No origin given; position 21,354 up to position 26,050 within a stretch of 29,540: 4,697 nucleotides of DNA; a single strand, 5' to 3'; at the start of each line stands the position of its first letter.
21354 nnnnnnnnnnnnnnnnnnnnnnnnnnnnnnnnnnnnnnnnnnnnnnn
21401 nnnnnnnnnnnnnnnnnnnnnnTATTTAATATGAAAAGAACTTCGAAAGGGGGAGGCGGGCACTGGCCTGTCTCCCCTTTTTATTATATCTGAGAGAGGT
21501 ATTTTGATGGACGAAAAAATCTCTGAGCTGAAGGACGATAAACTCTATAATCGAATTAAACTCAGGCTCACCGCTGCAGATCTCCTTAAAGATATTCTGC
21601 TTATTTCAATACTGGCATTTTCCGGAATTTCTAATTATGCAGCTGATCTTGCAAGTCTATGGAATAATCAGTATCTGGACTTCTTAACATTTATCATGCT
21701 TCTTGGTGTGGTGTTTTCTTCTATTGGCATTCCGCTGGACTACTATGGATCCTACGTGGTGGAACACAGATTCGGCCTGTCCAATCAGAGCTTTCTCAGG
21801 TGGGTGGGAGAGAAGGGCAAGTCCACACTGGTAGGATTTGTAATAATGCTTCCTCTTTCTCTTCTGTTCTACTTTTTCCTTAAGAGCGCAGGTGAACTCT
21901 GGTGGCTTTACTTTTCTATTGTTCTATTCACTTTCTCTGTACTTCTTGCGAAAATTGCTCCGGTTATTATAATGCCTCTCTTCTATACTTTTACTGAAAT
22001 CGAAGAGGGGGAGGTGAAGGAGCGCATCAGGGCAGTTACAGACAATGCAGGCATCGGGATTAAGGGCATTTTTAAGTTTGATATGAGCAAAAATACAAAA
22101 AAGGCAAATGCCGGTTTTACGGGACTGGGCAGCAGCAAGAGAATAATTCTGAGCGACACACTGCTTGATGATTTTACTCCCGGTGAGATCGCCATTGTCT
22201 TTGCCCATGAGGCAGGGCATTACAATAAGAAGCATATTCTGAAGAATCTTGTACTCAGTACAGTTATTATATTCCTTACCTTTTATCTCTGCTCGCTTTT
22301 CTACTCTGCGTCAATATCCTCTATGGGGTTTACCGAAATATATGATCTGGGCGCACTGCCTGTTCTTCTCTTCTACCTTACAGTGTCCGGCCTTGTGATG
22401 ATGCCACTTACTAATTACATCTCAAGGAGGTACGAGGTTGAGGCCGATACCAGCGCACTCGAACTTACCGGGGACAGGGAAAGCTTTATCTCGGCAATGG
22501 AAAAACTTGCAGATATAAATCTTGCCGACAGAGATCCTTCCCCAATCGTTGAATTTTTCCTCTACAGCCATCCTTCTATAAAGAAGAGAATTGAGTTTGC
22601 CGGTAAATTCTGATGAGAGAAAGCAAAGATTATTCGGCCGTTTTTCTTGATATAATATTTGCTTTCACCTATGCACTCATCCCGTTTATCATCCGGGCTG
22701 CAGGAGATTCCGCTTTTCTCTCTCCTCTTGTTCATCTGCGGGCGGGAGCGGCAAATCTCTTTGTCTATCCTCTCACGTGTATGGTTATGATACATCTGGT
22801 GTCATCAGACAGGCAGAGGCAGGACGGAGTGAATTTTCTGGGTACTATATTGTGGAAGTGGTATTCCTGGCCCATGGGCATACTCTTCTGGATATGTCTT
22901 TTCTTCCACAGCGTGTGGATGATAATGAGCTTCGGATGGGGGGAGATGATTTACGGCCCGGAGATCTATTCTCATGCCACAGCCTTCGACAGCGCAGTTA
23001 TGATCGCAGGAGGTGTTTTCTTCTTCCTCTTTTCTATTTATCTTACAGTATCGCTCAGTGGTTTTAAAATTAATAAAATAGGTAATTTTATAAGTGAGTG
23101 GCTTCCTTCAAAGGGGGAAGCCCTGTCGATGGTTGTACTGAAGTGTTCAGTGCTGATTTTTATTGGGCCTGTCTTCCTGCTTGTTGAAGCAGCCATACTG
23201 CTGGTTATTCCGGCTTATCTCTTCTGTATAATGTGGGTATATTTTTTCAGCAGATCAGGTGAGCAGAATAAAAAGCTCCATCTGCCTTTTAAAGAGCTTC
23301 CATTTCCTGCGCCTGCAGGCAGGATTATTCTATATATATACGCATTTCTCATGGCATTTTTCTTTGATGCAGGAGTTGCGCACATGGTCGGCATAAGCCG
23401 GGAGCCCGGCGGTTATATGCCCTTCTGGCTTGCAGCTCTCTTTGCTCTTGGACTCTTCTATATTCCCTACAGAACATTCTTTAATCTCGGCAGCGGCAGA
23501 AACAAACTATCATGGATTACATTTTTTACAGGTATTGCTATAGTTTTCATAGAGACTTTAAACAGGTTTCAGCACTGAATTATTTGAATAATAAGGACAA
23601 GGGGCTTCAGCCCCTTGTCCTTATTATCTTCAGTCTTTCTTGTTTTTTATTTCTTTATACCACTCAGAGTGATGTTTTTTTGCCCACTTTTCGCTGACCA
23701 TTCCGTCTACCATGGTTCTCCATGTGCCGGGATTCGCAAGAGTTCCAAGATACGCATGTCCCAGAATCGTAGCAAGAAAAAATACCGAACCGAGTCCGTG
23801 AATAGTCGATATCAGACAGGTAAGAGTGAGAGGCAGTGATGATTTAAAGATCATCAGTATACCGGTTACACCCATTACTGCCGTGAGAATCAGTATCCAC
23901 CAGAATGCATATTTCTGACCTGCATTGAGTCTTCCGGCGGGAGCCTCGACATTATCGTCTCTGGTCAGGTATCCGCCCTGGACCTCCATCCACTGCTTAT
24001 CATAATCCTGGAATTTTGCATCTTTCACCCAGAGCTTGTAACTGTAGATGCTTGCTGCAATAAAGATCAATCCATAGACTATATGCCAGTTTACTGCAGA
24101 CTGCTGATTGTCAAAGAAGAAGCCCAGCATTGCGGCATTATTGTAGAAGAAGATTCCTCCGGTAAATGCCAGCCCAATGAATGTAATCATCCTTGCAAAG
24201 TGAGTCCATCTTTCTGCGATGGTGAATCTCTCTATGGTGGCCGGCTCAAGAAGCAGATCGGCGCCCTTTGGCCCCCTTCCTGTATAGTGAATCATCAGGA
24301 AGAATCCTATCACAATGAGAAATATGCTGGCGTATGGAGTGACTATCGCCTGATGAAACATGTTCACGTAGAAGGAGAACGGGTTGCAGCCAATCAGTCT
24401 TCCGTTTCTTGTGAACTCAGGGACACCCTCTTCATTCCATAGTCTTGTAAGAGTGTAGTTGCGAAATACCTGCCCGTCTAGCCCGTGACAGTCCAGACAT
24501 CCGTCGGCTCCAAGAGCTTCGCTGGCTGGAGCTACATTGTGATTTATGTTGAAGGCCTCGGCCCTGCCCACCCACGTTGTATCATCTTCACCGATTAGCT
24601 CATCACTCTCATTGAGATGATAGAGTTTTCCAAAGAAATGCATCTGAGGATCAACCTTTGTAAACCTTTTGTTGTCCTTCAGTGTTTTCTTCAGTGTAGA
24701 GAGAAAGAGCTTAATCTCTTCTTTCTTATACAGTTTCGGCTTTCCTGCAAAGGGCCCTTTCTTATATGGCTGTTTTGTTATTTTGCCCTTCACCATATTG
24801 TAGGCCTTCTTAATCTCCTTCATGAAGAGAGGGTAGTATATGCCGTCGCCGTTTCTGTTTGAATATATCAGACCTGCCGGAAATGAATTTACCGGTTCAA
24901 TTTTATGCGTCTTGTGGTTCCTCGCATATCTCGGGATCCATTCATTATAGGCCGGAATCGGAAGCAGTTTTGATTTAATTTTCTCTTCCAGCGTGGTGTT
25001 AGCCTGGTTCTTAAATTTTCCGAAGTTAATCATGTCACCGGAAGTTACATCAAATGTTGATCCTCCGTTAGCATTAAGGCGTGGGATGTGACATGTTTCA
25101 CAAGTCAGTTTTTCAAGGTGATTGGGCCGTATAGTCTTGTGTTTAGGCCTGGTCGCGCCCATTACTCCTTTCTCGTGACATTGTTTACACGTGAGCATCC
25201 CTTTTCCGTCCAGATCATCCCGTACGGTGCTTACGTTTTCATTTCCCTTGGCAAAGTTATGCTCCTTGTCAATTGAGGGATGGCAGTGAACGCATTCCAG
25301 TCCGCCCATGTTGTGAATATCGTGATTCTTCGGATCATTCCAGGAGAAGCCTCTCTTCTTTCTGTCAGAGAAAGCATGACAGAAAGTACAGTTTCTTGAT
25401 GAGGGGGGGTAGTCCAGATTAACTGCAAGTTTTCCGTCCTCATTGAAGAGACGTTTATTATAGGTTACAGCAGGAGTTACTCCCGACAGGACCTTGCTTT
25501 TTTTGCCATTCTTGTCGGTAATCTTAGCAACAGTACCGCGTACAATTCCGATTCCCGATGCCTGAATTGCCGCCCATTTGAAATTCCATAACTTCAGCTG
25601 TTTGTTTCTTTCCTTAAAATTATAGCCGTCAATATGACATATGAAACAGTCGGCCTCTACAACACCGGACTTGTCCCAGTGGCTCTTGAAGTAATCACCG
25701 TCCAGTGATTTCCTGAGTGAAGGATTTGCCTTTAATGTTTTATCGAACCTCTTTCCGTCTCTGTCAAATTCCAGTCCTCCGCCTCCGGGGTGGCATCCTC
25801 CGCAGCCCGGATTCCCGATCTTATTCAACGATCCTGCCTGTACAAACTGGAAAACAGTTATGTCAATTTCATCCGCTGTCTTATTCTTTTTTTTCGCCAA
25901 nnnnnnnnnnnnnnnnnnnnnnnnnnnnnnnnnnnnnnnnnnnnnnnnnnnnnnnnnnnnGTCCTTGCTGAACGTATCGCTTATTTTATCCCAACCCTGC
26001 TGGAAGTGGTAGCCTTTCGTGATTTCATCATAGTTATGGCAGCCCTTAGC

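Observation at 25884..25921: Hidden selenoprotein: in-frame UGA plus SECIS joins two 'separate' ORFs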

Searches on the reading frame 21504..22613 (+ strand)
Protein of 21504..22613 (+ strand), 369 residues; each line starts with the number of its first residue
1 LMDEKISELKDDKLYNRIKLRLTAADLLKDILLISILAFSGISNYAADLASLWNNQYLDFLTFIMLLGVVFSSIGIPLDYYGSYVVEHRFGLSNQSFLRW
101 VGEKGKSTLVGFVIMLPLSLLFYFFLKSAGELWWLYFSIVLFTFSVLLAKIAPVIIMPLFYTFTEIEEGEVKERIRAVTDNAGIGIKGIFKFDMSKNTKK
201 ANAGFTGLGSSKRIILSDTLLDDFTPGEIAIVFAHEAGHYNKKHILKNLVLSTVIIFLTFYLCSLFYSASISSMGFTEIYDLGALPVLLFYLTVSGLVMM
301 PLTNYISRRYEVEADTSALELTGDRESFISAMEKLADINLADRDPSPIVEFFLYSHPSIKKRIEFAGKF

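Call 35: search_protein_families(library=ncbifam, max_evalue=1e-10, proteins=[window:21504-22613:+])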
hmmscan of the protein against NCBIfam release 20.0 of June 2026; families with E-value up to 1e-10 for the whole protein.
window:21504-22613:+ (369 aa): 0 families

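Call 45: search_protein_families(library=pfam, max_evalue=0.001, proteins=[window:21504-22613:+])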
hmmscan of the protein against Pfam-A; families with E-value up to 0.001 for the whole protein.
window:21504-22613:+ (369 aa): 2 families
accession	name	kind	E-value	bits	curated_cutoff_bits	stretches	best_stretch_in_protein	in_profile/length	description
PF01435.24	Peptidase_M48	-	1.1e-30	107.3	20.3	1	167-365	3-181/186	Peptidase family M48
PF16491.10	Peptidase_M48_N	-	5e-27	95.3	27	1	9-161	24-178/179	CAAX prenyl protease N-terminal, five membrane helices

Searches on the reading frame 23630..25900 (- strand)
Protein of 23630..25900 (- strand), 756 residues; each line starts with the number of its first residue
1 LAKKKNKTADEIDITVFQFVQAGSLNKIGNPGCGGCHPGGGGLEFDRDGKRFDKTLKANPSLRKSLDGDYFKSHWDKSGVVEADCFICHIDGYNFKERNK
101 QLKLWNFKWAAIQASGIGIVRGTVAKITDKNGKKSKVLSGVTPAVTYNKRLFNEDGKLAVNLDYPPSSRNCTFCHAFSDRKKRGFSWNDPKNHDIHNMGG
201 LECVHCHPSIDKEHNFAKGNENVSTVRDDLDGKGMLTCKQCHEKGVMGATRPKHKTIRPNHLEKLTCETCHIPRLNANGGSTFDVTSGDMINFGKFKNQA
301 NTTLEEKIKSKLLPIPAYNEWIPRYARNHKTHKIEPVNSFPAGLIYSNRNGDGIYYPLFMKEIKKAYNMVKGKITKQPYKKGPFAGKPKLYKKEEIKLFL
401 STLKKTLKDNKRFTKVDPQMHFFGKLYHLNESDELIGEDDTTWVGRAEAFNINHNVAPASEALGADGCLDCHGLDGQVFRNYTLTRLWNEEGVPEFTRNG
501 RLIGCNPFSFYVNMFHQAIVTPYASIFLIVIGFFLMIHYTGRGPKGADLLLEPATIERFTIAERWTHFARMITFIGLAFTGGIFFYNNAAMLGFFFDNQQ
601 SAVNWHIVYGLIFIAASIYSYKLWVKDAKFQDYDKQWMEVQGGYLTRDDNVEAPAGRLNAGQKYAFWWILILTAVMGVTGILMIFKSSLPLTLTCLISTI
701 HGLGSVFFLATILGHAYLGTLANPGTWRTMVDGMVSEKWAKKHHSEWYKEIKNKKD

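Call 14: find_related_loci(query=A2, collection=genome_contigs, flank=4000)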
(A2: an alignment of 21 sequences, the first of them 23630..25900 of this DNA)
Query A2 (756 aa) in genome_contigs; peptide patterns used: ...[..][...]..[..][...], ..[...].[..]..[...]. (x = any residue, [..] = any of these).
335 stretches matched a pattern; 282 encode a relative of the query (tblastn E <= 1e-3); the best 80 are kept; 80 distinct loci.
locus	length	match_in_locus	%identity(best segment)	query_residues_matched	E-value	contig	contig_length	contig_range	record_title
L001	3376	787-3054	75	1-756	0e+0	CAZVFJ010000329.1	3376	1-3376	MAG TPA_asm: uncultured Leptospirales bacterium isolate SRP192927_co3_21 genome assembly, contig: NODE_88704_length_3376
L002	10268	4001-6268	66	1-755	0e+0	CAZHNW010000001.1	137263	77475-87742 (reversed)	MAG TPA_asm: uncultured Leptospirales bacterium isolate binchicken_co42_67 genome assembly, contig: NODE_26_length_13726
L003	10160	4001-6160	56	1-756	0e+0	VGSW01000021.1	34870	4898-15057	MAG: Deltaproteobacteria bacterium isolate K_DeepCast_300m_m2_211 K_DeepCast_300m_m2_211_Ga0194111_10000996, whole genom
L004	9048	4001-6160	56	1-756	0e+0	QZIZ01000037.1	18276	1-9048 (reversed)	MAG: Deltaproteobacteria bacterium isolate SURF_52 Ga0104751_1004460, whole genome shotgun sequence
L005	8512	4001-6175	53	1-755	0e+0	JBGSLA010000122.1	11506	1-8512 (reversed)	MAG: Desulfobaccales bacterium isolate JTS-AC195 k141_3673192, whole genome shotgun sequence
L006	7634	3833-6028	54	1-755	0e+0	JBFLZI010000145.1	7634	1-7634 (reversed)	MAG: Thermodesulfobacteriota bacterium isolate MAG107 MAG107_145, whole genome shotgun sequence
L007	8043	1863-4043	56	1-755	0e+0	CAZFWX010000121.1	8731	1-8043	MAG TPA_asm: uncultured Desulfobacterales bacterium isolate binchicken_co107_460 genome assembly, contig: NODE_17615_len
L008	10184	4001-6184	53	1-751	0e+0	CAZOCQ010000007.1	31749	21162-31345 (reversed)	MAG TPA_asm: uncultured Desulfobacca sp. isolate binchicken_co107_299 genome assembly, contig: NODE_3546_length_31749_co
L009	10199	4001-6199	53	1-755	0e+0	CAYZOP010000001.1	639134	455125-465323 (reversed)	MAG TPA_asm: uncultured Desulfobacterales bacterium isolate binchicken_co107_254 genome assembly, contig: NODE_7_length_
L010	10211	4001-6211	55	1-756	0e+0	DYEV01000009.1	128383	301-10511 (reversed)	MAG TPA_asm: Desulfobacca sp. isolate Tomsk_58_1633 Tomsk_k141_15202, whole genome shotgun sequence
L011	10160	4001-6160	56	1-755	0e+0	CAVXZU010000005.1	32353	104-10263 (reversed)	MAG: uncultured delta proteobacterium isolate MFD02923.bin.2.45 genome assembly, contig: contig_12554, whole genome shot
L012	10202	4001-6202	53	1-756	0e+0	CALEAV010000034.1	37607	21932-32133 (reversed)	MAG: uncultured bacterium isolate R1_Bin_MAXBIN__089_1 genome assembly, contig: c_000001944152, whole genome shotgun seq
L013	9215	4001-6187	53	1-751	0e+0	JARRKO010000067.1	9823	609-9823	MAG: Syntrophobacterales bacterium isolate Spart_048_MAG scaffold_4054, whole genome shotgun sequence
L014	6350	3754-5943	56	1-750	0e+0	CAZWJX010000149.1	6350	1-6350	MAG TPA_asm: uncultured Syntrophobacterales bacterium isolate binchicken_co1_112 genome assembly, contig: NODE_6573_leng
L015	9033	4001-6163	55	1-755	0e+0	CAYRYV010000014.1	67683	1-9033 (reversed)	MAG TPA_asm: uncultured Desulfobacterales bacterium isolate binchicken_co168_3 genome assembly, contig: NODE_611_length_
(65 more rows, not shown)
